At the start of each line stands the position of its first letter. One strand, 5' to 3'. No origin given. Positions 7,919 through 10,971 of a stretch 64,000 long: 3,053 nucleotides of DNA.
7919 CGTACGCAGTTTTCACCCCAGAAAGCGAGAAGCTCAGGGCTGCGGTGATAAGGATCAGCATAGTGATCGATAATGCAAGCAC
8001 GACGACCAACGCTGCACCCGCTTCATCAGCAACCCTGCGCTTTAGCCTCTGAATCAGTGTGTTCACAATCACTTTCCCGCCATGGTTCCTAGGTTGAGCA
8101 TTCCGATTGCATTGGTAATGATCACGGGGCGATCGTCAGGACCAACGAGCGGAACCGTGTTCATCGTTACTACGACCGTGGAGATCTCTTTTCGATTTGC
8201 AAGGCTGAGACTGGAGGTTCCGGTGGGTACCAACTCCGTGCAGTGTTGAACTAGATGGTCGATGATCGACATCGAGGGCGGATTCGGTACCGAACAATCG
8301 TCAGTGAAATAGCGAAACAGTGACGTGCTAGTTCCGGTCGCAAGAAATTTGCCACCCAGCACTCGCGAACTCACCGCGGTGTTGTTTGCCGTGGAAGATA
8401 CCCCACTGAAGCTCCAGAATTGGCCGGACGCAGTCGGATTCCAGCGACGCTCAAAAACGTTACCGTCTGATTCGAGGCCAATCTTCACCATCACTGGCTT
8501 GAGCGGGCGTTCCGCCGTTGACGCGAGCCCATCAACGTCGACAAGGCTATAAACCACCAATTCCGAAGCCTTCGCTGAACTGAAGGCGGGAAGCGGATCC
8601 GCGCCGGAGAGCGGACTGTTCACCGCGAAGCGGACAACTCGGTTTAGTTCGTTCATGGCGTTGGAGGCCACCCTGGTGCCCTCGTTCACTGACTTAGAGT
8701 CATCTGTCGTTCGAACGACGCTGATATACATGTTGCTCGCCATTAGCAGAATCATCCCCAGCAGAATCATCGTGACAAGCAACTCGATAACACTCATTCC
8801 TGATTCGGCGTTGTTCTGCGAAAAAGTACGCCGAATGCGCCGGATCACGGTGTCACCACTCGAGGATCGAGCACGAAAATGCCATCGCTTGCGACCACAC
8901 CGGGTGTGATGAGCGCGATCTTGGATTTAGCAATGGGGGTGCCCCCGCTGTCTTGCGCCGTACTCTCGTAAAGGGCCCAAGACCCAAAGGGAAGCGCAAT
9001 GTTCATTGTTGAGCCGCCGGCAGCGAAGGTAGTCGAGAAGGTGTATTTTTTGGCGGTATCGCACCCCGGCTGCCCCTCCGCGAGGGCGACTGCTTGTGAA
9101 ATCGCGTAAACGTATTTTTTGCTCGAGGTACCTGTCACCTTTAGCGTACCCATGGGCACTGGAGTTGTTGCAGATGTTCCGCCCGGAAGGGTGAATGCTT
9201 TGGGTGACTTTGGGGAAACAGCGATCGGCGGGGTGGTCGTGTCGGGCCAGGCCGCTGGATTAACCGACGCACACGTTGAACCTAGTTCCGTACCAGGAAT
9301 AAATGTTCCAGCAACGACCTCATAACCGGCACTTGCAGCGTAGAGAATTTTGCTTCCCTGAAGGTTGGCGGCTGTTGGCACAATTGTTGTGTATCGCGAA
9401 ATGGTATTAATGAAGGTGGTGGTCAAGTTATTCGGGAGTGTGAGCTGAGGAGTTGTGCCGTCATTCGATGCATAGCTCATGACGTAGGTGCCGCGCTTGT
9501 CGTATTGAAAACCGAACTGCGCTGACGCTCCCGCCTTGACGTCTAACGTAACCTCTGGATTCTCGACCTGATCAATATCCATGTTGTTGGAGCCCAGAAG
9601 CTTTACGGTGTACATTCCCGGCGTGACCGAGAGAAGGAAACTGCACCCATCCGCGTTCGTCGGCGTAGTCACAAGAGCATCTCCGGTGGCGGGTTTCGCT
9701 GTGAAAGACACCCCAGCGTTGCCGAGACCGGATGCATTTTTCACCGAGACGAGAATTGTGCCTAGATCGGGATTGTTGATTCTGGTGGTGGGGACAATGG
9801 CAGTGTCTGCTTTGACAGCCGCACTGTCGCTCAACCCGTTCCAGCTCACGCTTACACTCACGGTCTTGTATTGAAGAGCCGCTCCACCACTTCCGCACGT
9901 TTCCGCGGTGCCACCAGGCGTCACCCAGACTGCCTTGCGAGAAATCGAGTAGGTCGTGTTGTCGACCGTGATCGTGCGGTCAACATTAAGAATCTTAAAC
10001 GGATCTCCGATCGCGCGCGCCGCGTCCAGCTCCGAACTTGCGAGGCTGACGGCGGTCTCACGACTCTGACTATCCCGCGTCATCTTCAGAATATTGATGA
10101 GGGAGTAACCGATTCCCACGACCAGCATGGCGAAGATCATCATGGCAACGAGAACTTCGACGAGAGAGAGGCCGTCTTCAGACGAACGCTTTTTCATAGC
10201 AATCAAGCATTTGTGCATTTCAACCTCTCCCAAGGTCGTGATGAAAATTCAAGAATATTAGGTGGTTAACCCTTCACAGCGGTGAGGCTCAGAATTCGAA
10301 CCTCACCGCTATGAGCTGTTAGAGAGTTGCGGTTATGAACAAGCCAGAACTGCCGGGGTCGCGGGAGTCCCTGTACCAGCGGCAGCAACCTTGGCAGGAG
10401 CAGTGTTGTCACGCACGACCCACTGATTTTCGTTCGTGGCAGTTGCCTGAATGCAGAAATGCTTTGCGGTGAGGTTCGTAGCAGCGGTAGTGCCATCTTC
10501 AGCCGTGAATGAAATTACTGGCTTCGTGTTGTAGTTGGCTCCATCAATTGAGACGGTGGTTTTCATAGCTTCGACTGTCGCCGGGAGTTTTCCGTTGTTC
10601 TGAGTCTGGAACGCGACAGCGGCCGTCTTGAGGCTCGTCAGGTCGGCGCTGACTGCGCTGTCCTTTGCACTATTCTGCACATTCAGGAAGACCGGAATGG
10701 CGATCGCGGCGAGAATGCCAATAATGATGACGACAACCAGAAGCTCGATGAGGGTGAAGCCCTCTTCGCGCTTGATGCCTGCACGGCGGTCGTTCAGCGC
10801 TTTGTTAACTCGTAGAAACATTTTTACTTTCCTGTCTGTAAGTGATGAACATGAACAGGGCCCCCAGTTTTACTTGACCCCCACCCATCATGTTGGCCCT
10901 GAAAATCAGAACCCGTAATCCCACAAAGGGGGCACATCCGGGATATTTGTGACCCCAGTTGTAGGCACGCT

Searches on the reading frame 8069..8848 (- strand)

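Call 70: search_protein_families(library=pfam, proteins=[window:8069-8848:-], max_evalue=0.001)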
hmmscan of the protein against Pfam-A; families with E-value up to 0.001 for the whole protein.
window:8069-8848:- (259 aa): 1 family
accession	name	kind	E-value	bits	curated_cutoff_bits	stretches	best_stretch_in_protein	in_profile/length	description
PF07963.17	N_methyl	-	0.00098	19.1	21.2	0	13-37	2-26/27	Prokaryotic N-terminal methylation motif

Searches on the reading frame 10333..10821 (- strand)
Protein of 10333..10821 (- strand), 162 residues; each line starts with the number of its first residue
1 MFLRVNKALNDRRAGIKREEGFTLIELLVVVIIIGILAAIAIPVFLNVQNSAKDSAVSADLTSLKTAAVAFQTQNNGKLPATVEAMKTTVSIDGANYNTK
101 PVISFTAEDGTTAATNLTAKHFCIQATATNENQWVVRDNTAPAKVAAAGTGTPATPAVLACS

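Call 70: search_protein_families(library=pfam, proteins=[window:10333-10821:-], max_evalue=0.001)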
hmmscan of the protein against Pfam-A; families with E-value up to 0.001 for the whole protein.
window:10333-10821:- (162 aa): 1 family
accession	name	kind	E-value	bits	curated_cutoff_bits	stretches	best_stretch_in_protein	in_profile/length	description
PF07963.17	N_methyl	-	2.7e-08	33.5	21.2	1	17-42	2-27/27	Prokaryotic N-terminal methylation motif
